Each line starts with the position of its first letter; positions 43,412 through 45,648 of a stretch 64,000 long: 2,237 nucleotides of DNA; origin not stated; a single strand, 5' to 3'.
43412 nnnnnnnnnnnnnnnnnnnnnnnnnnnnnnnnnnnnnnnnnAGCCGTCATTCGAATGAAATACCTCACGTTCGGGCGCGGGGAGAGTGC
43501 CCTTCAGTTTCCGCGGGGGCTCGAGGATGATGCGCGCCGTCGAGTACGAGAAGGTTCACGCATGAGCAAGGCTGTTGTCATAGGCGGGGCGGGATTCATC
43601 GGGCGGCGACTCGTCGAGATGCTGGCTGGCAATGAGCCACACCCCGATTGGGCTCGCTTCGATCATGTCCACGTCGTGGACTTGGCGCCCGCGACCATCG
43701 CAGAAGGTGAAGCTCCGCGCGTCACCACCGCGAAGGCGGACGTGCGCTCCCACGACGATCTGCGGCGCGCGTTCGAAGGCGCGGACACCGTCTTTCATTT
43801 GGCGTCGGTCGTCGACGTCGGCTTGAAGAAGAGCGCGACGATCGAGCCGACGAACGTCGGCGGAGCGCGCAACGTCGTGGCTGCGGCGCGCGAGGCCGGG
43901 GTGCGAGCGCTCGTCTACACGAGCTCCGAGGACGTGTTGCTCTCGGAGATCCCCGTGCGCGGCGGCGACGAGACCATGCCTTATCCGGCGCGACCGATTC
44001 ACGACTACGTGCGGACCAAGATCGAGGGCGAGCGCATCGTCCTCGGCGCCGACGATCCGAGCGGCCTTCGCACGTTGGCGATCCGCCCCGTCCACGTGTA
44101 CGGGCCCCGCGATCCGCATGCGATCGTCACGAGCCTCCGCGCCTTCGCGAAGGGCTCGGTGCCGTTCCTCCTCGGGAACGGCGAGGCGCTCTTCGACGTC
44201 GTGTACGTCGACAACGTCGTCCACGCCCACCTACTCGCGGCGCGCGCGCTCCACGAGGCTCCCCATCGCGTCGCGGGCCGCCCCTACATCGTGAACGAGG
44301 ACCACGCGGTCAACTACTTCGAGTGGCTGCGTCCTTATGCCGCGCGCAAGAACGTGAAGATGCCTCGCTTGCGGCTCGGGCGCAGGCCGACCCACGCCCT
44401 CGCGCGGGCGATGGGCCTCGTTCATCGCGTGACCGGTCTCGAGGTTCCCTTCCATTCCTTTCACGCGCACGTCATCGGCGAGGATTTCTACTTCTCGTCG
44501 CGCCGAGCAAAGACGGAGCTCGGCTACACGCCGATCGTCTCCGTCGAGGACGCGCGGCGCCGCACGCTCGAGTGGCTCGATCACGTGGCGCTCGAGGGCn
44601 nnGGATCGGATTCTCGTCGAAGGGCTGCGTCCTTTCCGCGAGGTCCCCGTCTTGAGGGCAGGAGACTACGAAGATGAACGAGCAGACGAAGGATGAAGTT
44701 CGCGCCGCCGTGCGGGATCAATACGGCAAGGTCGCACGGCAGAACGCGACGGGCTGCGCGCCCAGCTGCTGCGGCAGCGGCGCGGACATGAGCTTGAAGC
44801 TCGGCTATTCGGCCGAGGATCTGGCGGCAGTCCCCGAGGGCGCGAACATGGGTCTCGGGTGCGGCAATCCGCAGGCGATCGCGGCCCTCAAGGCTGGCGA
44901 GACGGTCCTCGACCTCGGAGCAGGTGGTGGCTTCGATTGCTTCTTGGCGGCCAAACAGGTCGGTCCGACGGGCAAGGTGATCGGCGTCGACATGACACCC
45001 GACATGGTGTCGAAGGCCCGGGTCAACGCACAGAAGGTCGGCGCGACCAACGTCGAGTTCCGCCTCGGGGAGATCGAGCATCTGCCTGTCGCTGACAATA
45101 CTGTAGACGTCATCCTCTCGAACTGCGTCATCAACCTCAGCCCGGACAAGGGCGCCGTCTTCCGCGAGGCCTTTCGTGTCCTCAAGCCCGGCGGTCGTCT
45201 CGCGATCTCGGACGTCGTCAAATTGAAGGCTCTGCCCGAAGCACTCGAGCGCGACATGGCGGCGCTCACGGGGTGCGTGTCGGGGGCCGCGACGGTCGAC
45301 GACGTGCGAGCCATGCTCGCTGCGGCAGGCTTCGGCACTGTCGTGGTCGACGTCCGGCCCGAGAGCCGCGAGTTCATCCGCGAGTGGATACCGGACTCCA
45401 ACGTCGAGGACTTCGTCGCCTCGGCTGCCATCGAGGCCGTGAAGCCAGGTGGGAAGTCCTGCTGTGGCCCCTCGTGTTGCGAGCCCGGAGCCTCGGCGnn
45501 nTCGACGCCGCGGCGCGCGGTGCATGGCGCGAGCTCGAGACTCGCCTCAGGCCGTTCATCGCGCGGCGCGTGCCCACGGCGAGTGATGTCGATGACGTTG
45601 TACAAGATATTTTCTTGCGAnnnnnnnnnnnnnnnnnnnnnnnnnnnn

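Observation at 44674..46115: ArsM translationally coupled (GTGA) to a CorE-like ECF sigma factor with a C-terminal Cys-rich sensing tail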

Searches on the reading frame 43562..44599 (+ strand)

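Call 57: search_protein_families(library=pfam, proteins=[window:43562-44599:+], max_evalue=0.001)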
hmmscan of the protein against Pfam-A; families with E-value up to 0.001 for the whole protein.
window:43562-44599:+ (346 aa): 9 families
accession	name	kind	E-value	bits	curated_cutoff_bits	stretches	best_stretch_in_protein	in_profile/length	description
PF01073.25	3Beta_HSD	-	3.5e-52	177.6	22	1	5-257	1-262/280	3-beta hydroxysteroid dehydrogenase/isomerase family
PF01370.27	Epimerase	-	1.3e-35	123.4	20.9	1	5-234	2-232/240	NAD dependent epimerase/dehydratase family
PF16363.11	GDP_Man_Dehyd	-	8.7e-14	52.1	27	1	6-237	2-247/332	GDP-mannose 4,6 dehydratase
PF13460.12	NAD_binding_10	-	1.6e-12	48.1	27.2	1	8-180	1-147/184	NAD(P)H-binding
PF07993.18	NAD_binding_4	-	9.1e-12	45.1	20.1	1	64-222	79-257/258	Male sterility protein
PF02719.21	Polysacc_synt_2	-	1.6e-08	34.6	20.2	1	5-123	2-129/293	Polysaccharide biosynthesis protein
PF04321.23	RmlD_sub_bind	-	3.8e-06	26.6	27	1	36-190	33-162/287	RmlD substrate binding domain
PF05368.20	NmrA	-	5.2e-06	26.7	27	1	3-122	4-107/298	NmrA-like family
PF03435.24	Sacchrp_dh_NADP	-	0.0007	20.4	25.1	0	5-82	2-77/129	Saccharopine dehydrogenase NADP binding domain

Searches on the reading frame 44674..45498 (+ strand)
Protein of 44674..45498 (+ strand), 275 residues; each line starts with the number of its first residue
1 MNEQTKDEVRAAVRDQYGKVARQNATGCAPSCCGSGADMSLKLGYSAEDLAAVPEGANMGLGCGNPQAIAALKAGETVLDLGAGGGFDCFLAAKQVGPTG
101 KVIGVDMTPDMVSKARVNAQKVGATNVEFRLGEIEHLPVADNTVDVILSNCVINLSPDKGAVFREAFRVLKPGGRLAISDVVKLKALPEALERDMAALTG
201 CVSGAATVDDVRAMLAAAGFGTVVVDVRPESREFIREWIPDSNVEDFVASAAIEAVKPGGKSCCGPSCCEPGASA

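Call 3: search_protein_families(library=ncbifam, proteins=[window:44674-45498:+], max_evalue=0.01)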
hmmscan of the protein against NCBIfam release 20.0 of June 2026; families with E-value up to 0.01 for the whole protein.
window:44674-45498:+ (275 aa): 72 families (the best 25 are shown)
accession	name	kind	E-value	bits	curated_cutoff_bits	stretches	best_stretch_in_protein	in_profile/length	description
NF008823.0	PRK11873.1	subfamily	2.1e-108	362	263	1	4-259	2-269/272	arsenite methyltransferase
NF047649.1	MTase_UXPK_star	exception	1.2e-53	181.9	460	1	2-224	6-227/283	methyltransferase/UXPK-star double selenoprotein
NF041537.1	ArsM_AhpD_UU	exception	5.3e-52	176.7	510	1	3-222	7-224/345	arsenite methyltransferase/AhpD domain selenoprotein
NF041536.1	ArsM_DUF2284_UU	exception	5.1e-48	163.5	575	1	3-223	7-225/459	arsenite methyltransferase/DUF2284 domain selenoprotein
NF040538.1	methyl_ArsM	equivalog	9.3e-42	143.4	500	2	139-232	167-262/356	arsinothricin biosynthesis methyltransferase ArsM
NF038099.1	AsSugarArsM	exception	4.4e-30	104.9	400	1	49-228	33-221/321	arsenosugar biosynthesis arsenite methyltransferase ArsM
NF045667.1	MTase_DVU1556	equivalog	1.2e-27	96.8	155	1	68-225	16-165/213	DVU_1556 family methyltransferase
NF040539.1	AST_met_ArsM_2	exception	3.8e-22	79.4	240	1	76-223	58-208/262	putative arsinothricin biosynthesis methyltransferase ArsM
NF001240.0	PRK00216.1-1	equivalog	4.6e-17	61.9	378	1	69-183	58-173/251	bifunctional demethylmenaquinone methyltransferase/2-methoxy-6-polyprenyl-1,4-benzoquinol methylase UbiE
TIGR02072.1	BioC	equivalog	9.2e-17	61.6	184.95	1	76-228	36-179/244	malonyl-ACP O-methyltransferase BioC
NF001244.0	PRK00216.1-5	equivalog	1.2e-16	60.7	216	1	72-184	46-159/236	bifunctional demethylmenaquinone methyltransferase/2-methoxy-6-polyprenyl-1,4-benzoquinol methylase UbiE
NF052510.1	methyltran_MpqE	exception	1.5e-15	57.3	335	1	70-177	42-150/234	methyl-plastoquinone biosynthesis methyltransferase MpqE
TIGR02752.1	MenG_heptapren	equivalog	2.5e-15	56.6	419.85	1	72-179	43-150/231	demethylmenaquinone methyltransferase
TIGR01934.1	MenG_MenH_UbiE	subfamily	2.7e-15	56.3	158.35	1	72-185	37-148/223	ubiquinone/menaquinone biosynthesis methyltransferase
NF043040.1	corrin_prot_MT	hypoth_equivalog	8e-15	54.9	180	1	71-188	37-157/216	corrinoid protein-associated methyltransferase CpaM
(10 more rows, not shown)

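Call 4: search_protein_families(library=pfam, proteins=[window:44674-45498:+], max_evalue=0.01)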
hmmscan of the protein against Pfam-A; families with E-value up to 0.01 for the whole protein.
window:44674-45498:+ (275 aa): 17 families
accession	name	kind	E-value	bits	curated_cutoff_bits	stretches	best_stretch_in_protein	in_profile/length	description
PF13847.12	Methyltransf_31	-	1.5e-42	145.1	27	1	73-219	2-145/145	Methyltransferase domain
PF08241.18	Methyltransf_11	-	9.2e-24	84.4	21.2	1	79-178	1-95/95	Methyltransferase domain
PF13649.12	Methyltransf_25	-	9.6e-24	84.4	27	1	78-174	1-97/97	Methyltransferase domain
PF01209.24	Ubie_methyltran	-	7e-20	71.8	20.1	1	69-183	42-156/233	ubiE/COQ5 methyltransferase family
PF08242.18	Methyltransf_12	-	1.1e-13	52.2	30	1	79-176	1-98/98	Methyltransferase domain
PF13489.12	Methyltransf_23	-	1.5e-11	44.8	27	1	70-220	17-159/164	Methyltransferase domain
PF01135.25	PCMT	-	3.3e-09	37.3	20.3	1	71-134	70-133/210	Protein-L-isoaspartate(D-aspartate) O-methyltransferase (PCMT)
PF06325.19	PrmA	-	2.6e-07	30.9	22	1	72-185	159-265/296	Ribosomal protein L11 methyltransferase (PrmA)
PF05175.20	MTS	-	6.3e-06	26.4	23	1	74-185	31-145/170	Methyltransferase small domain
PF05148.21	Methyltransf_8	-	8.1e-06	26.3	27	1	115-183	94-161/219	Hypothetical methyltransferase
PF01728.25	FtsJ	-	1.6e-05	25.4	24.1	1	72-157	19-105/181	FtsJ-like methyltransferase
PF01170.24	UPF0020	-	5.2e-05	23.5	22.3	1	98-150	75-128/197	RMKL-like, methyltransferase domain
PF20922.3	Anamorsin_N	-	5.5e-05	23.4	27.1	1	121-185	30-94/163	Anamorsin, N-terminal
PF13679.12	Methyltransf_32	-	0.00011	22.6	27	1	73-139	24-94/143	Methyltransferase domain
PF02353.26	CMAS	-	0.00092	19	27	1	71-185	59-171/273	Mycolic acid cyclopropane synthetase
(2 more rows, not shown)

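Call 36: search_solved_structures(query=window:44674-45498:+, max_evalue=1e-10, show_alignments=1)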
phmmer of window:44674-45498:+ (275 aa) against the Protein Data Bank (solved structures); distinct sequences matched with E-value up to 1e-10: 13.
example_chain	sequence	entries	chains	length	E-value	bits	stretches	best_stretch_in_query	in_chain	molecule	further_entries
5evj_A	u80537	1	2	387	3.6e-34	121.7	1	5-220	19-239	Arsenite methyltransferase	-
4kw7_A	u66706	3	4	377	2.4e-32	115.7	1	7-241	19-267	Arsenic methyltransferase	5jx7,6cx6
4fr0_A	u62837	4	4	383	2.5e-32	115.7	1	7-241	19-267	Arsenic methyltransferase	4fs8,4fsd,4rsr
5eg5_A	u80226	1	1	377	3e-31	112.1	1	7-241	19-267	Arsenic methyltransferase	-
8xt7_A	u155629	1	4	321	6.6e-23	84.8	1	77-220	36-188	Arsenite methyltransferase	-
5wp4_A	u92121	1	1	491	4.9e-18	68.8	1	72-230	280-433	Phosphoethanolamine N-methyltransferase 1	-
5wp5_A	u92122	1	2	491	7e-18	68.3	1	71-230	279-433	Phosphomethylethanolamine N-methyltransferase 2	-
3dh0_A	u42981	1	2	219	6.2e-14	55.4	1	71-183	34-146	SAM dependent methyltransferase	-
1vl5_A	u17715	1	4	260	1.3e-11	47.8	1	67-180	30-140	unknown conserved protein BH2331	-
3bus_A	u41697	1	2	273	1.6e-11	47.5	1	68-232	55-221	Methyltransferase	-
1xxl_A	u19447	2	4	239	2.9e-11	46.6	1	70-180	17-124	YcgJ protein | ycgJ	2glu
1ve3_A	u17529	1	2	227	3.3e-11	46.4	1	71-181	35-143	hypothetical protein PH0226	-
7v6h_A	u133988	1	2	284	6.1e-11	45.6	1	70-253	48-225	Cyclopropane fatty-acyl-phospholipid synthase-like methyltransferase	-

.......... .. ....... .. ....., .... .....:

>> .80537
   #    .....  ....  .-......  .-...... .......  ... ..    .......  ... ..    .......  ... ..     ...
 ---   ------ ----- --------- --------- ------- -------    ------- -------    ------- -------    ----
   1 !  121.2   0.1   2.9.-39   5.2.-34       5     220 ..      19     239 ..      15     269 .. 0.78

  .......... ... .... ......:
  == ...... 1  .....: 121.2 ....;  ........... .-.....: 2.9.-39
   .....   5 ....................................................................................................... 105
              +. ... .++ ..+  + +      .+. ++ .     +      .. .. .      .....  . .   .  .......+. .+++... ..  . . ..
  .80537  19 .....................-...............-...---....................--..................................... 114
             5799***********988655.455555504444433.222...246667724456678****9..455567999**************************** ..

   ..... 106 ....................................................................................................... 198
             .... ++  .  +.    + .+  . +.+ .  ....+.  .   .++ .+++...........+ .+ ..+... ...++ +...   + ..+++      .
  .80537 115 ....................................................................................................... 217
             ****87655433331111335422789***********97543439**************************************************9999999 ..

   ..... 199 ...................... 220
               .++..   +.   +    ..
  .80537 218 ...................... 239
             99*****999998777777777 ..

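Call 60: search_solved_structures(query=window:44674-45498:+, max_evalue=1e-25, show_alignments=3)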
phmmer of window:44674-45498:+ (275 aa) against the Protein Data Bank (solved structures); distinct sequences matched with E-value up to 1e-25: 4.
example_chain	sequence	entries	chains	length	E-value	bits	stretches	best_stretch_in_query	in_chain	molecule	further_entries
5evj_A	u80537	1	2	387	3.6e-34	121.7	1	5-220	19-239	Arsenite methyltransferase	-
4kw7_A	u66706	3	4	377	2.4e-32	115.7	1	7-241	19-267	Arsenic methyltransferase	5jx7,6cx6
4fr0_A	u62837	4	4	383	2.5e-32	115.7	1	7-241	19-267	Arsenic methyltransferase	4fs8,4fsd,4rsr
5eg5_A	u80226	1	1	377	3e-31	112.1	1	7-241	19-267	Arsenic methyltransferase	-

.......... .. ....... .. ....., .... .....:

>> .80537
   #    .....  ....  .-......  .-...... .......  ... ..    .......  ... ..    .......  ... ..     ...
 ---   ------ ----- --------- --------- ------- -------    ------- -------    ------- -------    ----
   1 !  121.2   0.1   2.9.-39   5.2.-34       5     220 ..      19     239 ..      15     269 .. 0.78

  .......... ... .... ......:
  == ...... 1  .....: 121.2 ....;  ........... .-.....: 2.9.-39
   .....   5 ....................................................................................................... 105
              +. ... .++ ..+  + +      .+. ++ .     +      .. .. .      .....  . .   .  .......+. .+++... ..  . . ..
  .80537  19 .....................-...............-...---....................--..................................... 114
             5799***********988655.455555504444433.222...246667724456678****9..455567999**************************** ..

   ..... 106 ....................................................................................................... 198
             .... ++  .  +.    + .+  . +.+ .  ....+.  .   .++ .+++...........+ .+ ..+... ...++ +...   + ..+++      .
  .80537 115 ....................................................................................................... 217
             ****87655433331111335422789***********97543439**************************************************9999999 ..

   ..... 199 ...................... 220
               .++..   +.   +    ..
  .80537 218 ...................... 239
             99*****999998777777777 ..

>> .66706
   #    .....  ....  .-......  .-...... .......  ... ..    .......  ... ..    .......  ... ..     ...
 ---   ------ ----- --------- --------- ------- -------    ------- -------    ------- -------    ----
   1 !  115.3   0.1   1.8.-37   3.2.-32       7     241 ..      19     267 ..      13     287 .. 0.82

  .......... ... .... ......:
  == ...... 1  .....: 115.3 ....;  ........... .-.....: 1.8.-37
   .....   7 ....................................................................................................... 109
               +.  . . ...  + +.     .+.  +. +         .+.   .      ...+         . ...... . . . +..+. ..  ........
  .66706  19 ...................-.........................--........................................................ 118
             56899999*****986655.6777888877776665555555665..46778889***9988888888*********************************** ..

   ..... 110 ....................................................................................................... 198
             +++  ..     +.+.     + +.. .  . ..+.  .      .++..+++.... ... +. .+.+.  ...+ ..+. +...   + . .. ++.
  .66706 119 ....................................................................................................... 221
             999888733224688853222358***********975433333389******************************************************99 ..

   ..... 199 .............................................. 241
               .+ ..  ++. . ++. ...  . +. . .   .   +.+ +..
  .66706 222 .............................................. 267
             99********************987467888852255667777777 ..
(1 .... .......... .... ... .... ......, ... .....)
